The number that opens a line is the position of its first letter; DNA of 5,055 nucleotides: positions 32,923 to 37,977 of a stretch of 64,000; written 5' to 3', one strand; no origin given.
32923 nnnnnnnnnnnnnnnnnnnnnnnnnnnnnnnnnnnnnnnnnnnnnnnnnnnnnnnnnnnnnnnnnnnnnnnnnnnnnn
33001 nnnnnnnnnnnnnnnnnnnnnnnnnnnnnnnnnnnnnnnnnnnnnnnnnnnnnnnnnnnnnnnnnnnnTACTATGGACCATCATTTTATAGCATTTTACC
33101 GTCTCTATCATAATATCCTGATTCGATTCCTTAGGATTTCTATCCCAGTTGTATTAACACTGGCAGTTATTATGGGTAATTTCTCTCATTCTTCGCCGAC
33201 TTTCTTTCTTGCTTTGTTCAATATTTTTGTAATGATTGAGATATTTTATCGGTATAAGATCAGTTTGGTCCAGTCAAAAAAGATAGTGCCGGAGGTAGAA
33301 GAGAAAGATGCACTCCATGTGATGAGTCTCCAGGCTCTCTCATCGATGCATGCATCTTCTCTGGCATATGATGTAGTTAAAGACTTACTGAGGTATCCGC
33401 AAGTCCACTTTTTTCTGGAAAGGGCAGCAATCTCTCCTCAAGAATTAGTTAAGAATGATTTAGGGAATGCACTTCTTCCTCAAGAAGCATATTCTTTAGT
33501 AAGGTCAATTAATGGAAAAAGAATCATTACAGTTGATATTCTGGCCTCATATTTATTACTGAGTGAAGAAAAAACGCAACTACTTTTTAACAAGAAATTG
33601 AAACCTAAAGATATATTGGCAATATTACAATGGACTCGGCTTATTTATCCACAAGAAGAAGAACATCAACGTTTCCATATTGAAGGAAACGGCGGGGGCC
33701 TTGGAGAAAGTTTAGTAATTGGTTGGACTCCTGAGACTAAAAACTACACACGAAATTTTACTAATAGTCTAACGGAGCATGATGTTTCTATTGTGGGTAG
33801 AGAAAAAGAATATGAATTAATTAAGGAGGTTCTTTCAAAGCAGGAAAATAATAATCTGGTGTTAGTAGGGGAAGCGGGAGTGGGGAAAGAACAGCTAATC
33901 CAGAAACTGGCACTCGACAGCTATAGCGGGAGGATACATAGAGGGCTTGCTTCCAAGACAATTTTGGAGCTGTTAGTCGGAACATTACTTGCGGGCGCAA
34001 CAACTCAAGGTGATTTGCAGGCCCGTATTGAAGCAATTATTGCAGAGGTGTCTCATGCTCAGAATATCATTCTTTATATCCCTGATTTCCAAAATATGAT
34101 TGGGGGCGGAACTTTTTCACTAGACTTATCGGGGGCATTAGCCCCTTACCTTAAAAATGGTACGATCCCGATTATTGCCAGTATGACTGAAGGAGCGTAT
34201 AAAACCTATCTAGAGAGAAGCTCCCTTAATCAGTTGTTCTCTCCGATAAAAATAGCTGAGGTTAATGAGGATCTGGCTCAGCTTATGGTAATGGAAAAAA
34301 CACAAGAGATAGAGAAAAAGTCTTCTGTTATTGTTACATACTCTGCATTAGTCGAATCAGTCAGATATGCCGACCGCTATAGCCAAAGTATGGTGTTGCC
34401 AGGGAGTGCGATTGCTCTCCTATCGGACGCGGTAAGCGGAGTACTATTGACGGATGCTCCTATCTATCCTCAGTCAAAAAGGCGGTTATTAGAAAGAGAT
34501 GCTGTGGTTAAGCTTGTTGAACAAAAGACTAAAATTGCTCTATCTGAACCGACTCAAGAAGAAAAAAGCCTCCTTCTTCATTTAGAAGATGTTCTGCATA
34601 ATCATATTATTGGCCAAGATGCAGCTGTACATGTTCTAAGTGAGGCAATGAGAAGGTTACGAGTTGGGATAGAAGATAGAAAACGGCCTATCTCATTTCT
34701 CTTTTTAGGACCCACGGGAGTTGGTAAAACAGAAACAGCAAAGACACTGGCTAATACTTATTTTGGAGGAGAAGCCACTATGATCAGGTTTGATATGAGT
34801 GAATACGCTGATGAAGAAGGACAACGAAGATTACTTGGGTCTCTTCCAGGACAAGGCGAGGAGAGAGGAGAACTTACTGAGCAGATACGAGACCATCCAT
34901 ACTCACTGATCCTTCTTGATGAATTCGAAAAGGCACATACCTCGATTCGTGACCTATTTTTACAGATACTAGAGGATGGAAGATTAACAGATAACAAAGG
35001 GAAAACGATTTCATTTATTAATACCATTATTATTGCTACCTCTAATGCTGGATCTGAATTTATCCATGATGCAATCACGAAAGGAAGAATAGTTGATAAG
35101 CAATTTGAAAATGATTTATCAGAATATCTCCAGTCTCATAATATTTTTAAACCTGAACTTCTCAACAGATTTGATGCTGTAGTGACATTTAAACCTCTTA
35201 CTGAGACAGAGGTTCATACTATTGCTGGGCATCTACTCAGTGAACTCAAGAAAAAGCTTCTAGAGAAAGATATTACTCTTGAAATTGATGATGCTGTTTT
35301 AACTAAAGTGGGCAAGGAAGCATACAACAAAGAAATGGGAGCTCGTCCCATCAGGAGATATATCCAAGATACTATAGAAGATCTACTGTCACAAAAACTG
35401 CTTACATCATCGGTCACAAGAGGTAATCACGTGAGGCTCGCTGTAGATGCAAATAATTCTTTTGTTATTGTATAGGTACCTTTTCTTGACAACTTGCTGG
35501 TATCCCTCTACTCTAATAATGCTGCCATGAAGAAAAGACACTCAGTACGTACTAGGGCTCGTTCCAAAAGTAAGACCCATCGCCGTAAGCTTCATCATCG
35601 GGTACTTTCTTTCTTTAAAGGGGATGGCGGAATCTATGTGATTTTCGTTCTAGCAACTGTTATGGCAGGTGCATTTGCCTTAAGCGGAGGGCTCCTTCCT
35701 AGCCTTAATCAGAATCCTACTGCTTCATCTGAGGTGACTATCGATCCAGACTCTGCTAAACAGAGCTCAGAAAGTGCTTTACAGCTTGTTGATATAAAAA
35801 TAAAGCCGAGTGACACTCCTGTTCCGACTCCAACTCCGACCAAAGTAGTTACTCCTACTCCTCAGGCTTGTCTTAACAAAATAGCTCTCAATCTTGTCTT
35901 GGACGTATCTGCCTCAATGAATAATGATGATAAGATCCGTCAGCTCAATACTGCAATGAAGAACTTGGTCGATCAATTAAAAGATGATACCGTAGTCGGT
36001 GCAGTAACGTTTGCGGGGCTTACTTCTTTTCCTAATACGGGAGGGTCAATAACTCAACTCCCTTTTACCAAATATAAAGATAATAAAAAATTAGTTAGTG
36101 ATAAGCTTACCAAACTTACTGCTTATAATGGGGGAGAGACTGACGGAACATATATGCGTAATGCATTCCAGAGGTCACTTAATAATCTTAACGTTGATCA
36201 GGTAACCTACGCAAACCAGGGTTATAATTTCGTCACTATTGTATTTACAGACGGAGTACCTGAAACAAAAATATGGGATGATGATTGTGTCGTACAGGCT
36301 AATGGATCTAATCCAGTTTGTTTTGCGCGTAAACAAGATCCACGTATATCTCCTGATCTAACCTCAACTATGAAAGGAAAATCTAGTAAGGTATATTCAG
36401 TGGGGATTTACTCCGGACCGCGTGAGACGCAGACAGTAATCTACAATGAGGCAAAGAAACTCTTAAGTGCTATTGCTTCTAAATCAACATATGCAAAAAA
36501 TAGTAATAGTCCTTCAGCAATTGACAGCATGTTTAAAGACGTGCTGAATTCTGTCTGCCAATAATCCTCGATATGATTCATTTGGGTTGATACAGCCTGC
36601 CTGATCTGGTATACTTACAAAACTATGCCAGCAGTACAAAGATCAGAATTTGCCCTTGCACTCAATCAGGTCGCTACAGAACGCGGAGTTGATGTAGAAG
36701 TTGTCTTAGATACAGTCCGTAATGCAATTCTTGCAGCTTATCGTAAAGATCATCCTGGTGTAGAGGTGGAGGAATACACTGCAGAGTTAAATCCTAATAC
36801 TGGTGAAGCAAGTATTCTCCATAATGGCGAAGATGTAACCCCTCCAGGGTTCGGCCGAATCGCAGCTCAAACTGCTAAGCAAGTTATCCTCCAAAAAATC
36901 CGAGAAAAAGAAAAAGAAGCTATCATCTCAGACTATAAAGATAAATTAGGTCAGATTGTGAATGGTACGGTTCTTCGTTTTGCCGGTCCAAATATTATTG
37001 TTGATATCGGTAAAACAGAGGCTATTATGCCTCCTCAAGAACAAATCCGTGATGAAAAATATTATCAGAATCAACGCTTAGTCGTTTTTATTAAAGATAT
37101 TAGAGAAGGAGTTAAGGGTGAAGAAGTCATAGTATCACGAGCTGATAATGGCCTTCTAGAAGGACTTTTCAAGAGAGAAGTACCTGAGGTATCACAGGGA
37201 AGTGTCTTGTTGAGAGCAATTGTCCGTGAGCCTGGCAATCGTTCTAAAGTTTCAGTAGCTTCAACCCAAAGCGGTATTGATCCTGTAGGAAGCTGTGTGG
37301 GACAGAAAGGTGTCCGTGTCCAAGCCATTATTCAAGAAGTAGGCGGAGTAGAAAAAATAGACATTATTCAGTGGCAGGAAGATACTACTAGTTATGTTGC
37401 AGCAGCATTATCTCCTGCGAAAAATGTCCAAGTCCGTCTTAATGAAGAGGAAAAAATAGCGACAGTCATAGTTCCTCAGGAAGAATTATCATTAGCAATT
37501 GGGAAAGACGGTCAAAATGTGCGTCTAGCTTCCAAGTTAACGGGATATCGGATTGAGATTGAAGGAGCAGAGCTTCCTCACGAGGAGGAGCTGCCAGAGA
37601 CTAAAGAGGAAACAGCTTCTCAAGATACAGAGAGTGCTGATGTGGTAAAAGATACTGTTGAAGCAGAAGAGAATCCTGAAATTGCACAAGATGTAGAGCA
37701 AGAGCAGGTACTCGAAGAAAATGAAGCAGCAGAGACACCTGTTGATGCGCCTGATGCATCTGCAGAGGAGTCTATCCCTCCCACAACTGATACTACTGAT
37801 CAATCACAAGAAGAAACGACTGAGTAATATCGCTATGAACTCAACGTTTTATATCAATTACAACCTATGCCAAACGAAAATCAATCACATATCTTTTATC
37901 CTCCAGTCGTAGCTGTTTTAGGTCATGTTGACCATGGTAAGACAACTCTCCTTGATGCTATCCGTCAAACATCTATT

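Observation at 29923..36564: Tandem divergent Hsp100/Clp ATPases plus a membrane vWA protein immediately downstream of the pilin/VirB6-like pair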

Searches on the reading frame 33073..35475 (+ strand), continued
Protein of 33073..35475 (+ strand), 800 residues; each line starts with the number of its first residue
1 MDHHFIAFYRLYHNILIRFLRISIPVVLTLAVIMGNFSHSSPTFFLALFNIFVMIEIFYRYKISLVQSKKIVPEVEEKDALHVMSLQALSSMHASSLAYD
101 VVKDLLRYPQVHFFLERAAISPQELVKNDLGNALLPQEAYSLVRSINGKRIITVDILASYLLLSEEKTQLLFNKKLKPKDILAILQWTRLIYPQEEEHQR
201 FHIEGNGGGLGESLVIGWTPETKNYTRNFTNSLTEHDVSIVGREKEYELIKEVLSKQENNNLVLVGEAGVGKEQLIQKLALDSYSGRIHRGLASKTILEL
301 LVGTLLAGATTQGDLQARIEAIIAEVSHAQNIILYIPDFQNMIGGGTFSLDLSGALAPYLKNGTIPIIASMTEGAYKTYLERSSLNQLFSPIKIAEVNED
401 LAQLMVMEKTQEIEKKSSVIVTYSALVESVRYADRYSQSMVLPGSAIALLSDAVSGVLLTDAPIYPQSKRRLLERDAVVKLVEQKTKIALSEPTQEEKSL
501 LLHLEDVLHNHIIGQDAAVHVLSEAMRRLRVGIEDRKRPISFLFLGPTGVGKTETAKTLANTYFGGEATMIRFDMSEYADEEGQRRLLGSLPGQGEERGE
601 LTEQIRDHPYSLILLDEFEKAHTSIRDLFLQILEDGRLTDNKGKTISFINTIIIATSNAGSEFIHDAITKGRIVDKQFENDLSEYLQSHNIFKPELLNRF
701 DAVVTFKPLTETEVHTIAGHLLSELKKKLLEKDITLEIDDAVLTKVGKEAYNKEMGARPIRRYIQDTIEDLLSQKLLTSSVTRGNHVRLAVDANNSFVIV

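Call 61: predict_structure(alignment_id=A4)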
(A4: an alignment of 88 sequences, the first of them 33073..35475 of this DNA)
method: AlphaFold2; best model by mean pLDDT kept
length: 800 residues; sequences in the alignment: 88
mean_pLDDT: 85.9   pTM: 0.74
mean pLDDT of the five models: 85.9, 84.7, 83.5, 81.0, 80.9
residues with pLDDT >= 90: 273; 70-90: 481; 50-70: 46; < 50: 0
segments of 3 or more residues with pLDDT < 50: none
pLDDT, mean of each block of 10 residues (from residue 1): 85 89 93 89 91 92 87 89 91 87 92 95 86 89 92 95 91 92 94 85 62 66 87 78 92 88 92 92 82 87 78 81 84 89 65 74 85 85 83 92 92 88 95 84 93 87 84 91 79 83 89 88 86 72 90 90 84 90 79 65 82 91 87 83 74 90 84 81 85 86 88 88 89 89 88 85 90 88 88 86
secondary structure, 60 per line:
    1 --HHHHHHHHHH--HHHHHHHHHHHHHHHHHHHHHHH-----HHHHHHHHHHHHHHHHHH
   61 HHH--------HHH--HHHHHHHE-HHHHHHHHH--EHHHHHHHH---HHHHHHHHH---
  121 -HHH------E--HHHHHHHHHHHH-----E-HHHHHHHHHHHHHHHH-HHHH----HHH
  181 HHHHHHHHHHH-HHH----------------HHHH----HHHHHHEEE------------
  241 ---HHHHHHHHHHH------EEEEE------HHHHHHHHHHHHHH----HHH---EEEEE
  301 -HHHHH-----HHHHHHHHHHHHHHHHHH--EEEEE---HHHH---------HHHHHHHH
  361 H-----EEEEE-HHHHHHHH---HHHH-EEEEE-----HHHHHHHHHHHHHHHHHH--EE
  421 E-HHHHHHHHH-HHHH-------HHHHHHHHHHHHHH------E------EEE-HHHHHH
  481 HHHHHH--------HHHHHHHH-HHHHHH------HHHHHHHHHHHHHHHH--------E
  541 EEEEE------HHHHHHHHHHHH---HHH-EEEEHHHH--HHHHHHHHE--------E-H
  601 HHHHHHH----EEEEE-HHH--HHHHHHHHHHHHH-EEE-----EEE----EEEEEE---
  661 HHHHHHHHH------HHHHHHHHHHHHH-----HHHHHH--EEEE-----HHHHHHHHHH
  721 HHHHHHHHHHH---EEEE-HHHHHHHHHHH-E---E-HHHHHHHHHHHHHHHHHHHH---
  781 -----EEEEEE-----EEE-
elements in order (helices of 4 or more, strands of 3 or more residues): H3-12 H15-37 H43-63 H77-83 H86-94 H98-105 H109-117 H134-145 H153-168 H170-173 H178-191 H212-215 H220-225 E226-228 H244-254 E261-265 H272-285 E296-300 H302-306 H312-329 E332-336 H340-343 H353-361 E367-371 H373-380 H384-387 E389-393 H399-416 E419-421 H423-431 H433-436 H444-457 E471-473 H475-486 H495-502 H504-509 H516-531 E540-545 H552-563 E571-574 H575-578 H581-588 H600-607 E612-616 H623-635 E637-639 E645-647 E652-657 H661-669 H676-688 H694-699 E702-705 H711-731 E735-738 H740-750 H758-777 E786-791 E797-799
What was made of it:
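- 33073..35475 (+): memClp: a membrane-anchored two-ring Hsp100. It has an N-terminal TM hairpin (33112-33249), a helical N-domain and a degenerate D1 (Walker A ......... at 33868-33894; Walker B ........). Neither ring has a pore-loop aromatic. D2 catalytic motifs are intact. The AlphaFold model has pLDDT 86 and pTM 0.74 (call 61).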

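Call 64: fold_search(model_id=the predicted structure, library=pdb)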
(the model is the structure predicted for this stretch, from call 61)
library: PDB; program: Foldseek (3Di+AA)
matches with E <= 10: 1809; with E <= 0.001: 1275
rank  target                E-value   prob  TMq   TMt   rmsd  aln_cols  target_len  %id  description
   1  9a66_A                2.6e-52  1.00  0.66  0.65  18.8       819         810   29  Integrative model of CLPC-CLPP by crosslinking MS and deep learning (released 2024-09-18)
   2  9rai_b                5.1e-48  1.00  0.64  0.66  17.2       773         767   29  Structure of the S.aureus MecA/ClpC/ClpP degradation system (released 2025-09-10)
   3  9if4_D                5.7e-48  1.00  0.62  0.83   4.6       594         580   34  Structure of the Mycobacterium Tuberculosis ClpC1P1P2 complex bound to the activator Bz-Leu-Leu (released 2025-08-27)
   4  8a8u_D                1.7e-47  1.00  0.62  0.84   4.4       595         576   34  Mycobacterium tuberculosis ClpC1 hexamer structure (released 2022-10-26)
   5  9rai_c                2.3e-47  1.00  0.63  0.65  16.7       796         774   28  Structure of the S.aureus MecA/ClpC/ClpP degradation system (released 2025-09-10)
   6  9rai_d                3.8e-47  1.00  0.63  0.66  17.3       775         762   29  Structure of the S.aureus MecA/ClpC/ClpP degradation system (released 2025-09-10)
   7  9gi1_c                8.5e-47  1.00  0.63  0.84   4.9       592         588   35  Structure of the S.aureus MecA/ClpC/ClpP degradation system (released 2025-08-20)
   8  9if4_C                9.4e-47  1.00  0.61  0.82   4.8       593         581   34  Structure of the Mycobacterium Tuberculosis ClpC1P1P2 complex bound to the activator Bz-Leu-Leu (released 2025-08-27)
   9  6qs6_A                1.3e-46  1.00  0.61  0.83   4.6       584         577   35  ClpB (DWB and K476C mutant) bound to casein in presence of ATPgammaS - state KC-1 (released 2019-07-03)
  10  9jvp_B                2.0e-46  1.00  0.62  0.81   4.9       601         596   34  CryoEM structure of M. tuberculosis ClpC1P1P2 complex bound to bortezomib, conformation 3 (released 2025-03-19)
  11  9gi1_b                3.5e-46  1.00  0.64  0.86   4.4       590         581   35  Structure of the S.aureus MecA/ClpC/ClpP degradation system (released 2025-08-20)
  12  9rai_e                4.4e-46  1.00  0.64  0.66  17.4       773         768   29  Structure of the S.aureus MecA/ClpC/ClpP degradation system (released 2025-09-10)
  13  6w6j_D                7.7e-46  1.00  0.60  0.68  23.5       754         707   28  The Mycobacterium tuberculosis ClpB disaggregase hexamer structure with a locally refined N-terminal domain in the pre (released 2021-05-26)
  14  8a8w_D                9.4e-46  1.00  0.62  0.84   4.4       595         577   34  Mycobacterium tuberculosis ClpC1 hexamer structure bound to the natural product antibiotic Ecumycin (class 1) (released 2022-10-26)
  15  9gi1_d                9.9e-46  1.00  0.63  0.85   4.4       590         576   35  Structure of the S.aureus MecA/ClpC/ClpP degradation system (released 2025-08-20)
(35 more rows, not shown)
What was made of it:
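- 33073..35475 (+): It matches ClpC/ClpB structures with target TM-score 0.83-0.86 (call 64).
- On Clp/Hsp100 (memClp): Foldseek matches ClpC1, ClpC and ClpB at about E 1e-47, with target TM-score 0.83-0.86 (call 64).
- Closest known: FtsH, Msp1 and torsin. Different: memClp is a two-ring Hsp100 with a ClpC-like fold (target TM-score about 0.85; call 64).
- The model and its fold match are in calls 61 and 64.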

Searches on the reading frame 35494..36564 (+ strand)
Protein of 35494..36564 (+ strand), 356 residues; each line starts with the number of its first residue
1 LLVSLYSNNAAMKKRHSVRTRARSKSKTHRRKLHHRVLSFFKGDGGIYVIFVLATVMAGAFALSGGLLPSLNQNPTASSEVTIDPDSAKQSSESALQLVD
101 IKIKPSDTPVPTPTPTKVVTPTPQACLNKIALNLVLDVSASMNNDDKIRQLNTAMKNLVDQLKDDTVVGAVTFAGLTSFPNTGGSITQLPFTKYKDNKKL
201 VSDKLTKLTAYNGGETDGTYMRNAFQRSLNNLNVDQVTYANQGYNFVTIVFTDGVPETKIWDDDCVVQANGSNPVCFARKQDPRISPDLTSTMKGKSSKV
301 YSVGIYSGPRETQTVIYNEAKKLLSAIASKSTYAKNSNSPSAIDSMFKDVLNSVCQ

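Call 5: search_protein_families(library=pfam, proteins=[window:35494-36564:+], max_evalue=0.01)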
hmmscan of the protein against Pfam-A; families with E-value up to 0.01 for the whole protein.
window:35494-36564:+ (356 aa): 1 family
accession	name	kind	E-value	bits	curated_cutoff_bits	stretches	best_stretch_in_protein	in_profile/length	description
PF13519.12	VWA_2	-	5.1e-08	34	27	1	134-254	3-106/107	von Willebrand factor type A domain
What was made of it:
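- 35494..36564 (+): Single-pass membrane vWA protein with MIDAS-type motifs on a P/T-rich stalk. It is a lineage-specific occupant of the variable slot between memClp and nusA. It hits VWA_2 at E 5e-8 (call 5).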

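Call 6: search_protein_families(library=ncbifam, proteins=[window:35494-36564:+], max_evalue=0.01)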
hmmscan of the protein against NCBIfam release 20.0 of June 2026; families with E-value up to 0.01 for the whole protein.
window:35494-36564:+ (356 aa): 1 family
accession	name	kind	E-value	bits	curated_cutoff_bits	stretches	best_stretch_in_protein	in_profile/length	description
TIGR00868.1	hCaCC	subfamily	0.00034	18.5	900.85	1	120-182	292-358/863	calcium-activated chloride channel protein 1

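Call 63: search_solved_structures(query=window:35494-36564:+, max_evalue=1, show_alignments=1)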
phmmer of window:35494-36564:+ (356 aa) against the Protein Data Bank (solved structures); distinct sequences matched with E-value up to 1: 0.
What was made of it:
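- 35494..36564 (+): It has no sequence relative in the PDB (call 63).
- Tried and rejected: The vWA protein has no sequence relative in the PDB (call 63).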

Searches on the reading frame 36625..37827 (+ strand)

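Call 5: search_protein_families(library=pfam, proteins=[window:36625-37827:+], max_evalue=0.01)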
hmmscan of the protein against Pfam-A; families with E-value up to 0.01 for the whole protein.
window:36625-37827:+ (400 aa): 5 families
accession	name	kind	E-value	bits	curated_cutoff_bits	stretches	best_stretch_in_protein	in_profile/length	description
PF13184.12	KH_5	-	1.7e-22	79.8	27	1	203-270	1-67/69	NusA-like KH domain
PF08529.16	NusA_N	-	1.8e-15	57.6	23.8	2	8-67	1-58/119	NusA N-terminal domain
PF23095.1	KH_NusA_C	-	1e-06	29.1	34.2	1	283-313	5-35/59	Transcription termination/antitermination protein NusA, KH domain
PF00013.35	KH_1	-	1.3e-05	25.3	21.5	0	280-315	3-39/66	KH domain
PF07650.23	KH_2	-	0.0015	18.7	22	0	257-314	5-63/78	KH domain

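Call 6: search_protein_families(library=ncbifam, proteins=[window:36625-37827:+], max_evalue=0.01)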
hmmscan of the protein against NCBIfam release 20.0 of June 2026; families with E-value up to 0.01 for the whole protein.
window:36625-37827:+ (400 aa): 6 families
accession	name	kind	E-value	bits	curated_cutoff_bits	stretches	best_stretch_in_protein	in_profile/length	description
TIGR01953.1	NusA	equivalog_domain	1.7e-91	306.7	253.4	2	71-314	94-337/340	transcription termination factor NusA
NF006645.0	PRK09202.4-5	equivalog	3.2e-53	181.2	532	1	84-331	132-386/540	transcription termination/antitermination protein NusA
NF006642.0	PRK09202.4-1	equivalog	2e-25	89.3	687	1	82-312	135-372/614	transcription termination/antitermination protein NusA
TIGR01952.1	nusA_arch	equivalog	1.6e-11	44.7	74.35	1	221-313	44-136/141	NusA-like transcription termination signal-binding factor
NF006261.0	PRK08406.1-5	equivalog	9.7e-05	22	231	0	272-312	28-67/173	transcription elongation factor NusA-like protein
NF005639.0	PRK07400.1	equivalog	0.0071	15.2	460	0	103-140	26-64/318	30S ribosomal protein S1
